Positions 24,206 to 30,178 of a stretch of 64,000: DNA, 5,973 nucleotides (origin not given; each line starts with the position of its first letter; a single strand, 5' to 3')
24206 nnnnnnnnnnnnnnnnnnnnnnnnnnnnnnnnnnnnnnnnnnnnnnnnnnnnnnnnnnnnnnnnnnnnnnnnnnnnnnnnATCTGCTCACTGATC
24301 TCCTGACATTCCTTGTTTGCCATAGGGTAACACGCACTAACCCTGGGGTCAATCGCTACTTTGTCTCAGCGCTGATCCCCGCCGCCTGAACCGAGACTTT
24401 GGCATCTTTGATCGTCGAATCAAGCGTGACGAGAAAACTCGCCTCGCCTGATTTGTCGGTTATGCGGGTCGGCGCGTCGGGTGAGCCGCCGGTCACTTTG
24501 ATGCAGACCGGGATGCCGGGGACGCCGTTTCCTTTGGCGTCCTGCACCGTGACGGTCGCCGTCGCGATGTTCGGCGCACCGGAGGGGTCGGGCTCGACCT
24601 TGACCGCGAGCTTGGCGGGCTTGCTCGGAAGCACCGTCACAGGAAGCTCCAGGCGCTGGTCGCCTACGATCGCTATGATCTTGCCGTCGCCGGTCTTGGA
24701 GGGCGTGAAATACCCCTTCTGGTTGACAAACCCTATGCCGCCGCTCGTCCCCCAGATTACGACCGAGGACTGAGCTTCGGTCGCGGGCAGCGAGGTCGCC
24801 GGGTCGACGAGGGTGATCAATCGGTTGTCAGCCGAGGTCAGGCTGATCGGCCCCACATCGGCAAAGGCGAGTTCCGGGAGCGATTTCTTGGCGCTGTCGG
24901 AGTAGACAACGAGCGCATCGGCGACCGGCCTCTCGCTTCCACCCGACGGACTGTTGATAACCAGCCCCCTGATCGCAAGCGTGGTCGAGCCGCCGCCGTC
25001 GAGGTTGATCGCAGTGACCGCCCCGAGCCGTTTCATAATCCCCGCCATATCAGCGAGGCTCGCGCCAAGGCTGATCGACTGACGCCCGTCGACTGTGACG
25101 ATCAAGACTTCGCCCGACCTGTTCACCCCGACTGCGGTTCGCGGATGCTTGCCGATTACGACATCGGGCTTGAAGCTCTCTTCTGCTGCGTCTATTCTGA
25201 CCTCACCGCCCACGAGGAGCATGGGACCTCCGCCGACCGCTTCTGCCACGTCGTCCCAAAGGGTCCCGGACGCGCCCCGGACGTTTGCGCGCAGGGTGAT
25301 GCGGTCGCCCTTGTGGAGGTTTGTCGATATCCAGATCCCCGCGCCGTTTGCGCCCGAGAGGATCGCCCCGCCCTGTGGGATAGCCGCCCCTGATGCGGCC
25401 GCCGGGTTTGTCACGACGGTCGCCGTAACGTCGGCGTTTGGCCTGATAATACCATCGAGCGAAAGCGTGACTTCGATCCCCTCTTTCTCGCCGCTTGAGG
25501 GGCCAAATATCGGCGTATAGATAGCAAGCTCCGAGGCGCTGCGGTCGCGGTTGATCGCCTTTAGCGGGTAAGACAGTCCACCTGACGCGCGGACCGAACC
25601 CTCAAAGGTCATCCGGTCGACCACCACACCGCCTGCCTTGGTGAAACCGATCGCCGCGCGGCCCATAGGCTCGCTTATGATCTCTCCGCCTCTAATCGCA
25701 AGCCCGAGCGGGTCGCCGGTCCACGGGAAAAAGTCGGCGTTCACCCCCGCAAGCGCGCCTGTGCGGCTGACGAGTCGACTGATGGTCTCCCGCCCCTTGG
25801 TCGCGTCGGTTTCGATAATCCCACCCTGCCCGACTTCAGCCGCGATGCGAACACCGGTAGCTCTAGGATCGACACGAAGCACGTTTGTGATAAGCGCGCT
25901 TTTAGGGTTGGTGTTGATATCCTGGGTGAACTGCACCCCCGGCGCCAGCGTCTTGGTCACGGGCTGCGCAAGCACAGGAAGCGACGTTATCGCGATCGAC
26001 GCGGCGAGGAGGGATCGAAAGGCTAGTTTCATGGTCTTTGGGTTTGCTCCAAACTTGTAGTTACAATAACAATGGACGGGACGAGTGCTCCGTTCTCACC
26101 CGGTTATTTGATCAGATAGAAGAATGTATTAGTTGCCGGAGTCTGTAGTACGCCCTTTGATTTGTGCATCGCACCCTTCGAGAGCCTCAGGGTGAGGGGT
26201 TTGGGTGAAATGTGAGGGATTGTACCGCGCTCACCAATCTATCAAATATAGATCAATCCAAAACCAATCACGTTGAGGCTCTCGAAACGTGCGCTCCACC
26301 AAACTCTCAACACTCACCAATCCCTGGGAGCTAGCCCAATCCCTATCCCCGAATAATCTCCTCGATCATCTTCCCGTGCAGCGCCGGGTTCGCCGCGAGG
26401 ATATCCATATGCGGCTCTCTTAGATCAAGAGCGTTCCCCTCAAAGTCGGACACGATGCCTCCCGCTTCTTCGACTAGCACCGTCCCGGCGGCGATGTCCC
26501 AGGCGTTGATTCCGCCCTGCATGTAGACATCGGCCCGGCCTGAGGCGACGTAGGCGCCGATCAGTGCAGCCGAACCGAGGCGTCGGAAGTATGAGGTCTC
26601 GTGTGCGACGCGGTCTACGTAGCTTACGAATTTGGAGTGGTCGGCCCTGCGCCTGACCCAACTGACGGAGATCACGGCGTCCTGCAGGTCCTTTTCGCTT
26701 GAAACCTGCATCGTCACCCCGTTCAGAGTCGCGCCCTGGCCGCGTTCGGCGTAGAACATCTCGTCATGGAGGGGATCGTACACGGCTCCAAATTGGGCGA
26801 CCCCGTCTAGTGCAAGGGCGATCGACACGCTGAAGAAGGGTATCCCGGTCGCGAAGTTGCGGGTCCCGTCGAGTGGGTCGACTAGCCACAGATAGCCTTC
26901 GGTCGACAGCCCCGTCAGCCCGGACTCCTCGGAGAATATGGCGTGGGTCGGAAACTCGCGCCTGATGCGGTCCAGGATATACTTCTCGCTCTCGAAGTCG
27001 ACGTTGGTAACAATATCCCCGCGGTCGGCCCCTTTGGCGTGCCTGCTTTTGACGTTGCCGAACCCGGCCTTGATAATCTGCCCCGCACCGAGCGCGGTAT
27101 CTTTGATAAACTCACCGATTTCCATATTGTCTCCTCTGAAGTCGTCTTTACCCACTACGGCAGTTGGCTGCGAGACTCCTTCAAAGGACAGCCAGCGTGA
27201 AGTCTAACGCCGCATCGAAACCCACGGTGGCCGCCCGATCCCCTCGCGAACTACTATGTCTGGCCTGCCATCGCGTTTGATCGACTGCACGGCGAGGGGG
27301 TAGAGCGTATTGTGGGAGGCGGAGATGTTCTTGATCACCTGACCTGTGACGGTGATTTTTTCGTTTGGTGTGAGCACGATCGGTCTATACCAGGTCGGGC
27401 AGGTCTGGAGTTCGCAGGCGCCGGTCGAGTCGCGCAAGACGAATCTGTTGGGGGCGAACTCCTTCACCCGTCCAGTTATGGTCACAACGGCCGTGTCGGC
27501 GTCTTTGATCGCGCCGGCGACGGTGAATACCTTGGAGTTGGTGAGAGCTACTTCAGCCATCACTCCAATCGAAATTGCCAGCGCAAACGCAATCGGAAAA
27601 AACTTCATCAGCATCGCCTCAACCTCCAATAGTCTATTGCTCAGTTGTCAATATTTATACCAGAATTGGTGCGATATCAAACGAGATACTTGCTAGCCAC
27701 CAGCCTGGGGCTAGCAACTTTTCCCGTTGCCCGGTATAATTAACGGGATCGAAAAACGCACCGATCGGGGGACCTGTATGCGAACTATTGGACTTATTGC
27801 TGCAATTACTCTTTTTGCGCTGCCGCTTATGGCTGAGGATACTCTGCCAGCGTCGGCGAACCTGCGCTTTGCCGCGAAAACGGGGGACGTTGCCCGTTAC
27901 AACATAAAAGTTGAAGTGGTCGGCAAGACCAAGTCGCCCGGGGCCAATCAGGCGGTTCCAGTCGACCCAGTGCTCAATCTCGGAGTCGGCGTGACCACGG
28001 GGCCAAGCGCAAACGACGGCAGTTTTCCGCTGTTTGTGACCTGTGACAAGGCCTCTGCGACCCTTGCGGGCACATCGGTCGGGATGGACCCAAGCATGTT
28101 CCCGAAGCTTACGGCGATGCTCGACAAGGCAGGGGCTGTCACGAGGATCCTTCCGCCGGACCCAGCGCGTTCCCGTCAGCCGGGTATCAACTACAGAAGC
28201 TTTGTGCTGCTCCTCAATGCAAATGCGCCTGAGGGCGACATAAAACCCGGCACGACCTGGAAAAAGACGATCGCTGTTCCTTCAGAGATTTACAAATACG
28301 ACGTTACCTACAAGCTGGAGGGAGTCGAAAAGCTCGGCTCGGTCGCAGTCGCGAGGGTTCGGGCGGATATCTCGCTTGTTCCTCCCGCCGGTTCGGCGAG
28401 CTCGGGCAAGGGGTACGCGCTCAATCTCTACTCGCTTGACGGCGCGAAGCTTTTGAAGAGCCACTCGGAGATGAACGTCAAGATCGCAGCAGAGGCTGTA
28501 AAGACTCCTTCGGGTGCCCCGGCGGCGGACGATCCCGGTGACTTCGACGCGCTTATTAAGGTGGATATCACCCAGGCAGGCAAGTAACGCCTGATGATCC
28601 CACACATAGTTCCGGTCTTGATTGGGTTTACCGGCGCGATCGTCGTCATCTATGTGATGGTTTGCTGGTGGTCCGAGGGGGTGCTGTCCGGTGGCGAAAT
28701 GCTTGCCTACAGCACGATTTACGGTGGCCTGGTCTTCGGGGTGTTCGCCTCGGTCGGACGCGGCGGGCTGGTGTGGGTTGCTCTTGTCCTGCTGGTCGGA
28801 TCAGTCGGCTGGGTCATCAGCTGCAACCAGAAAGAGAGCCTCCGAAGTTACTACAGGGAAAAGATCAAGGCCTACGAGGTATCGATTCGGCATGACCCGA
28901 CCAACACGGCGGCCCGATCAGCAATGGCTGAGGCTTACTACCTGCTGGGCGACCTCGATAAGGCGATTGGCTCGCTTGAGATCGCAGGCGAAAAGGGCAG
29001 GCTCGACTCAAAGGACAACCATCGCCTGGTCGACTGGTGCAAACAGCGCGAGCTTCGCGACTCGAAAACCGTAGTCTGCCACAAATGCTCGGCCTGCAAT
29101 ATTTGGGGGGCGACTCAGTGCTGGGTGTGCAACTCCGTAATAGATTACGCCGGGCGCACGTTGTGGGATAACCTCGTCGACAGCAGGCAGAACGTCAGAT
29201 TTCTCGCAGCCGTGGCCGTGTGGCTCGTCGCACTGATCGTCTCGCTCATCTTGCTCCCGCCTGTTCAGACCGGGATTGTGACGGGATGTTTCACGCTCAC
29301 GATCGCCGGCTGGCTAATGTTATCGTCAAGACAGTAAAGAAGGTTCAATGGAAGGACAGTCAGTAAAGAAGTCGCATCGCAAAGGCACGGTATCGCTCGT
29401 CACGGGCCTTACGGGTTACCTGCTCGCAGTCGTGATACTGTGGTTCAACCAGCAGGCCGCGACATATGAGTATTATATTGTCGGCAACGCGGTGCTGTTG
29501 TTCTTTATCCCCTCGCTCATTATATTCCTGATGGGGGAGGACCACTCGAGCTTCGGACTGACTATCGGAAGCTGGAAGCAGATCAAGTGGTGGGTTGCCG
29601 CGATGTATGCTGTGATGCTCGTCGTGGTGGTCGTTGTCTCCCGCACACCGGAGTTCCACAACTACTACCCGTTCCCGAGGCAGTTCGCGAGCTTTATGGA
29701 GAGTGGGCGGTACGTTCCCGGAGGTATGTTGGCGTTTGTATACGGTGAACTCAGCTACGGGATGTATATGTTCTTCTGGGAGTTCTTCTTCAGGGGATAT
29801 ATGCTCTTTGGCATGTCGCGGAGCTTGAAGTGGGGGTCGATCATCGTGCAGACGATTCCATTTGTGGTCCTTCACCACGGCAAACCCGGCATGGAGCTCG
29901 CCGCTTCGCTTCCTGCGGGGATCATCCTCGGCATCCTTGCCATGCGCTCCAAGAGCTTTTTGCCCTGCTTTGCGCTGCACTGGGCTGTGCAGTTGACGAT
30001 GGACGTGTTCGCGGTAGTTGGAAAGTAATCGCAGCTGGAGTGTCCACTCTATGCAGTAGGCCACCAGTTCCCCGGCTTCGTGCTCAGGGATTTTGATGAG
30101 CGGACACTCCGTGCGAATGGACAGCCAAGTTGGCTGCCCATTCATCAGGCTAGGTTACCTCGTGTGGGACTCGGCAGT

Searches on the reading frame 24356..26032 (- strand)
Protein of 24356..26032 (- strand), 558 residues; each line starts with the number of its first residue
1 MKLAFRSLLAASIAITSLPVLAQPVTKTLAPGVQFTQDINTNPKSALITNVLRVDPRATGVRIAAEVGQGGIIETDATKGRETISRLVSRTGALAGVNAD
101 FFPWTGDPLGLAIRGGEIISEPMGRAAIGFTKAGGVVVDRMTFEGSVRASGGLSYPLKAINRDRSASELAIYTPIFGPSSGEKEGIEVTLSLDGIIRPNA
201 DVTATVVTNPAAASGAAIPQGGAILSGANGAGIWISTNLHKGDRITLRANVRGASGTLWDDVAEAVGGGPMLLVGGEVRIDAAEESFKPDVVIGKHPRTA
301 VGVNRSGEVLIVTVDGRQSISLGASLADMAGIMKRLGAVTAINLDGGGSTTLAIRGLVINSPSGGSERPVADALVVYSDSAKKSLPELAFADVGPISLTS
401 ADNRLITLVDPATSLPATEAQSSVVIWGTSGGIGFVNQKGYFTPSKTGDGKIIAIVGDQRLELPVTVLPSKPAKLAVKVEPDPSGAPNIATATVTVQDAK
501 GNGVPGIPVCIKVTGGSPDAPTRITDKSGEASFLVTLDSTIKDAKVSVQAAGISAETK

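Call 3: search_protein_families(library=pfam, proteins=[window:24356-26032:-])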
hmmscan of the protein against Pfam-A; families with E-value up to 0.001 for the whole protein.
window:24356-26032:- (558 aa): 3 families
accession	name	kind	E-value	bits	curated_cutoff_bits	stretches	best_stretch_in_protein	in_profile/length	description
PF09992.14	NAGPA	-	7.8e-42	143.8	25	1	202-377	7-169/169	Phosphodiester glycosidase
PF02369.22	Big_1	-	5.3e-09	36.5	34.9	1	489-554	16-84/93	Bacterial Ig-like domain (group 1)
PF17789.7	MG4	-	0.00029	21.4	24.7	1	492-550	18-75/95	Macroglobulin domain MG4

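Call 4: search_protein_families(library=ncbifam, proteins=[window:24356-26032:-])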
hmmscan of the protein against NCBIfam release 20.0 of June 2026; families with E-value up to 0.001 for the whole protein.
window:24356-26032:- (558 aa): 0 families

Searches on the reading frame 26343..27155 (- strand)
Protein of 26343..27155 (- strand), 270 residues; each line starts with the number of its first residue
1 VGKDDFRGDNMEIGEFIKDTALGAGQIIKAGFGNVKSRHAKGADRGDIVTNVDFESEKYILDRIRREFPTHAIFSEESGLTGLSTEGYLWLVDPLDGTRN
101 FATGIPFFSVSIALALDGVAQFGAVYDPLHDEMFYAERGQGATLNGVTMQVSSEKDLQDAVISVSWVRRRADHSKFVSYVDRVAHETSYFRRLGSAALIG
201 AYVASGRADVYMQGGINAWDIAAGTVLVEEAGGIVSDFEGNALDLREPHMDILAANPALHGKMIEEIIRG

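Call 3: search_protein_families(library=pfam, proteins=[window:26343-27155:-])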
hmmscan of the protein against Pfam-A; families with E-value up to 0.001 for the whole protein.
window:26343-27155:- (270 aa): 1 family
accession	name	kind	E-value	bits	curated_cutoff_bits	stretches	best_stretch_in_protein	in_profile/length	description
PF00459.30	Inositol_P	-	1.6e-66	225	27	1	13-266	5-265/271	Inositol monophosphatase family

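Call 4: search_protein_families(library=ncbifam, proteins=[window:26343-27155:-])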
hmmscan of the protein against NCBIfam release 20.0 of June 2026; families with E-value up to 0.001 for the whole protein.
window:26343-27155:- (270 aa): 7 families
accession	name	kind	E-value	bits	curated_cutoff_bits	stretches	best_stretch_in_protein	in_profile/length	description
NF008027.1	PRK10757.1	equivalog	1.8e-56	191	332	1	21-267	12-257/267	inositol-1-monophosphatase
TIGR02067.1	his_9_HisN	equivalog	6.6e-50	169.9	275.15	1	15-265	3-249/252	histidinol-phosphatase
NF009321.0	PRK12676.1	equivalog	4.5e-48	163.6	264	1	41-267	37-262/264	bifunctional fructose-bisphosphatase/inositol-phosphate phosphatase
TIGR01331.1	bisphos_cysQ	equivalog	2.7e-34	118.9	228.8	1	21-247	9-236/250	3'(2'),5'-bisphosphate nucleotidase CysQ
NF010678.0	PRK14076.1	equivalog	3.3e-26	92.3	493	1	31-265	23-281/570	bifunctional NADP phosphatase/NAD kinase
NF008182.0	PRK10931.1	equivalog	4.2e-22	78.4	379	1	21-246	9-231/246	3'(2'),5'-bisphosphate nucleotidase CysQ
TIGR01330.1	bisphos_HAL2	equivalog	4e-15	55.5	267.05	2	144-246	218-323/359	3'(2'),5'-bisphosphate nucleotidase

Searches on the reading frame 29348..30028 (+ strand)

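Call 15: search_protein_families(library=pfam, proteins=[window:29348-30028:+], max_evalue=0.00001)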
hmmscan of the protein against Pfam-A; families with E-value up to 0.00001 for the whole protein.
window:29348-30028:+ (226 aa): 1 family
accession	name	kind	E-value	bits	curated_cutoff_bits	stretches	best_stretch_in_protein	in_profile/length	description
PF02517.21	Rce1-like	-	1.9e-10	41.3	22.4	1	145-215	20-91/93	Type II CAAX prenyl endopeptidase Rce1-like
